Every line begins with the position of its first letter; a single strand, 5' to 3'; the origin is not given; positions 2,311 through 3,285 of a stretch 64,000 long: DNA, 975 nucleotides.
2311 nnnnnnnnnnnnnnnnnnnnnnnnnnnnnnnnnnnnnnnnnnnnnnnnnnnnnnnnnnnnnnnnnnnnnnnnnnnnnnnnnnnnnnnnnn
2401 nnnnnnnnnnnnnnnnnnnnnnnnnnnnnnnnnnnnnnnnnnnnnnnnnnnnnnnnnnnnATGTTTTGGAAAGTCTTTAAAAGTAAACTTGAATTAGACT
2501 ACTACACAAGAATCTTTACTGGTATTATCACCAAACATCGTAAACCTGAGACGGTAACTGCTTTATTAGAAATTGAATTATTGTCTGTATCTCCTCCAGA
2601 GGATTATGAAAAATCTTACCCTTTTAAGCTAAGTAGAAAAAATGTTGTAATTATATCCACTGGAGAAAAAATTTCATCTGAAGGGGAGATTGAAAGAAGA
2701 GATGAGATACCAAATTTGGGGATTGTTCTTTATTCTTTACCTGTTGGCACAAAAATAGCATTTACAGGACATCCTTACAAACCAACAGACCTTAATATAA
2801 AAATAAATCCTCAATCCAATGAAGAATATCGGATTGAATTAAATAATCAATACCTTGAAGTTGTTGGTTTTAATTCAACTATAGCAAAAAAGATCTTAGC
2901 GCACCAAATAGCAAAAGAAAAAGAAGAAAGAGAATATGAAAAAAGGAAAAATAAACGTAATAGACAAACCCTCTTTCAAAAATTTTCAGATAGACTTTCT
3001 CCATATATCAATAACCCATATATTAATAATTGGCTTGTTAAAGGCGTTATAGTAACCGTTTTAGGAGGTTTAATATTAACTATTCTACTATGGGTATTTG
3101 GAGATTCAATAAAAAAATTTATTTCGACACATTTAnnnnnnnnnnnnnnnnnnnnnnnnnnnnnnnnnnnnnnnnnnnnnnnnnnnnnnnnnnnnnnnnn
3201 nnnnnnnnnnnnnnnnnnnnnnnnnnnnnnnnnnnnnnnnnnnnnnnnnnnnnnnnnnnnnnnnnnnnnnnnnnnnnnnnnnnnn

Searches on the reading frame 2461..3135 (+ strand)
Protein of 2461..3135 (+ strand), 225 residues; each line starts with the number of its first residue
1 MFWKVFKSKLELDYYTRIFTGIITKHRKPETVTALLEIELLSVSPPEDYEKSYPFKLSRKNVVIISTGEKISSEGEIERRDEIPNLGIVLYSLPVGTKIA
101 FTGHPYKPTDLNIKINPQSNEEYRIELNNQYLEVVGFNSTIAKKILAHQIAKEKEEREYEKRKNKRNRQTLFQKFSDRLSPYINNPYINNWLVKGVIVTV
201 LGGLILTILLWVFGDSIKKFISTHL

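Call 4: search_protein_families(library=pfam, proteins=[window:2461-3135:+], max_evalue=0.1)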
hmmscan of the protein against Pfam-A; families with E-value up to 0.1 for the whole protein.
window:2461-3135:+ (225 aa): 1 family
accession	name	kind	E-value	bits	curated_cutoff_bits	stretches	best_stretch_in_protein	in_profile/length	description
PF10328.15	7TM_GPCR_Srx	-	0.074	13.1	23.8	1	137-214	176-251/263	Serpentine type 7TM GPCR chemoreceptor Srx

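Call 5: search_protein_families(library=padloc, proteins=[window:2461-3135:+], max_evalue=0.1)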
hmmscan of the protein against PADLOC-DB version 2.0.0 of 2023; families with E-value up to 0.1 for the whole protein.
window:2461-3135:+ (225 aa): 0 families

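Call 7: search_protein_families(library=ncbifam, proteins=[window:2461-3135:+], max_evalue=0.1)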
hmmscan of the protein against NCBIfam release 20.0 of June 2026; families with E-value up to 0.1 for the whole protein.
window:2461-3135:+ (225 aa): 0 families

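Call 17: find_homologous_proteins(query=window:2461-3135:+, max_evalue=0.01)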
Query window:2461-3135:+ (225 aa): 4 proteins with E <= 0.01 among 415 candidates.
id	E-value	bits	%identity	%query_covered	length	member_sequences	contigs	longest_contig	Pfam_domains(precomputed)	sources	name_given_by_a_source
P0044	1.4e-143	494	100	100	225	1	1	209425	-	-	-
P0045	4.5e-52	195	48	100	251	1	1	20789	-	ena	-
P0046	9.8e-48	181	46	99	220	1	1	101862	-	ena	-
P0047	7.8e-46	174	44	98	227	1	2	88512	-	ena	-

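Call 18: find_encoding_contigs(protein=P0045, flank=8000, max_places=2)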
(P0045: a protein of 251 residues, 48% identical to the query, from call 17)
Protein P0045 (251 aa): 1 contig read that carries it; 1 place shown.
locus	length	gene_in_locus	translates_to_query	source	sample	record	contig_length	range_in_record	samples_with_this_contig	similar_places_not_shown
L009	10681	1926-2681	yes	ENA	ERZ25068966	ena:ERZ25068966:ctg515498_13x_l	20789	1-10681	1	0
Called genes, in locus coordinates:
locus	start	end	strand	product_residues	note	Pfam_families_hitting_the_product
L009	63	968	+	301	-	PF14022:DUF4238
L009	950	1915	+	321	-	PF00589:Phage_integrase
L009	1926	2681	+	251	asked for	-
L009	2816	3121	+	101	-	PF19663:DUF6166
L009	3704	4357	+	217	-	-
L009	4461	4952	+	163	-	-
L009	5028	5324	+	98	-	-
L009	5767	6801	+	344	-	-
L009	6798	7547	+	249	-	-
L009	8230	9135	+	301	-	-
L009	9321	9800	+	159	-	-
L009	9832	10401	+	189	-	-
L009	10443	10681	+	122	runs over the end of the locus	-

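Call 19: find_encoding_contigs(protein=P0046, flank=8000, max_places=2)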
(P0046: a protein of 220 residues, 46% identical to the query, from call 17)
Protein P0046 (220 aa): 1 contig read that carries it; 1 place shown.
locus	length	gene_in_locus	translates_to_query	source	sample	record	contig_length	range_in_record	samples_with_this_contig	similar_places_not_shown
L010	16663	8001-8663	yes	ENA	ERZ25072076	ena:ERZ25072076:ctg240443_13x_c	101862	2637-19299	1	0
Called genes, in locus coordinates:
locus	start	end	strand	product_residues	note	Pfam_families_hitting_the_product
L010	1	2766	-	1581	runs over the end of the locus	-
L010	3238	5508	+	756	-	PF13588:HSDR_N_2, PF02384:N6_Mtase, PF01170:UPF0020, PF20473:MmeI_Mtase, PF07669:Eco57I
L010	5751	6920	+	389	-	PF01420:Methylase_S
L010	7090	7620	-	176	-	-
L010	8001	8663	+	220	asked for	-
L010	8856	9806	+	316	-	PF01541:GIY-YIG (faint), PF07460:NUMOD3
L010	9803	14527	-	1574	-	-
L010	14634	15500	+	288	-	-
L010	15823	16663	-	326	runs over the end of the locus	-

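Call 20: find_encoding_contigs(protein=P0047, flank=8000, max_places=2)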
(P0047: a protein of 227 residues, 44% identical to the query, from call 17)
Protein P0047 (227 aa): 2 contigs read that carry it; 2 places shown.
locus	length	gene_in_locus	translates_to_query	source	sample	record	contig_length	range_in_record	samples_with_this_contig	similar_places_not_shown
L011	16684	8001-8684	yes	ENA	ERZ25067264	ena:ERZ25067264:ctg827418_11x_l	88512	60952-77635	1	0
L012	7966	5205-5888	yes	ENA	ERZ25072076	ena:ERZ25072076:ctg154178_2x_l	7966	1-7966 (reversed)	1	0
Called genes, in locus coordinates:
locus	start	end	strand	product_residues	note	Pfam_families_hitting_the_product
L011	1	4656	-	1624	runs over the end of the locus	PF19078:Big_12 (faint)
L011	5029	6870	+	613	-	PF02384:N6_Mtase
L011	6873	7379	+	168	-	-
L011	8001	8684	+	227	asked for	-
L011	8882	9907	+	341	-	PF01541:GIY-YIG (weak), PF07460:NUMOD3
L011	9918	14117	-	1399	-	-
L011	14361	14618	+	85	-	-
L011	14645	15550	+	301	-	PF14022:DUF4238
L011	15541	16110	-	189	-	-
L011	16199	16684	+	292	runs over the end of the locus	-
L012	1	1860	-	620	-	?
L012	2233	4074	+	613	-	PF02384:N6_Mtase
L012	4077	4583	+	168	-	-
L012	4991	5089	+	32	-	-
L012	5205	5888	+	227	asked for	-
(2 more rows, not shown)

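Call 76: find_related_loci(query=A3, collection=viral_contigs, flank=8000)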
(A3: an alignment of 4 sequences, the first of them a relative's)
Query A3 (225 aa) in viral_contigs; peptide patterns used: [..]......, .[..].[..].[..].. (x = any residue, [..] = any of these).
86 stretches matched a pattern, but none encodes a relative of the query by tblastn (E <= 1e-3).

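Call 82: search_protein_families(library=phrogs, proteins=[window:2461-3135:+], max_evalue=0.001)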
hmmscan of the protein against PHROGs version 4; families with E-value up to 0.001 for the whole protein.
window:2461-3135:+ (225 aa): 0 families
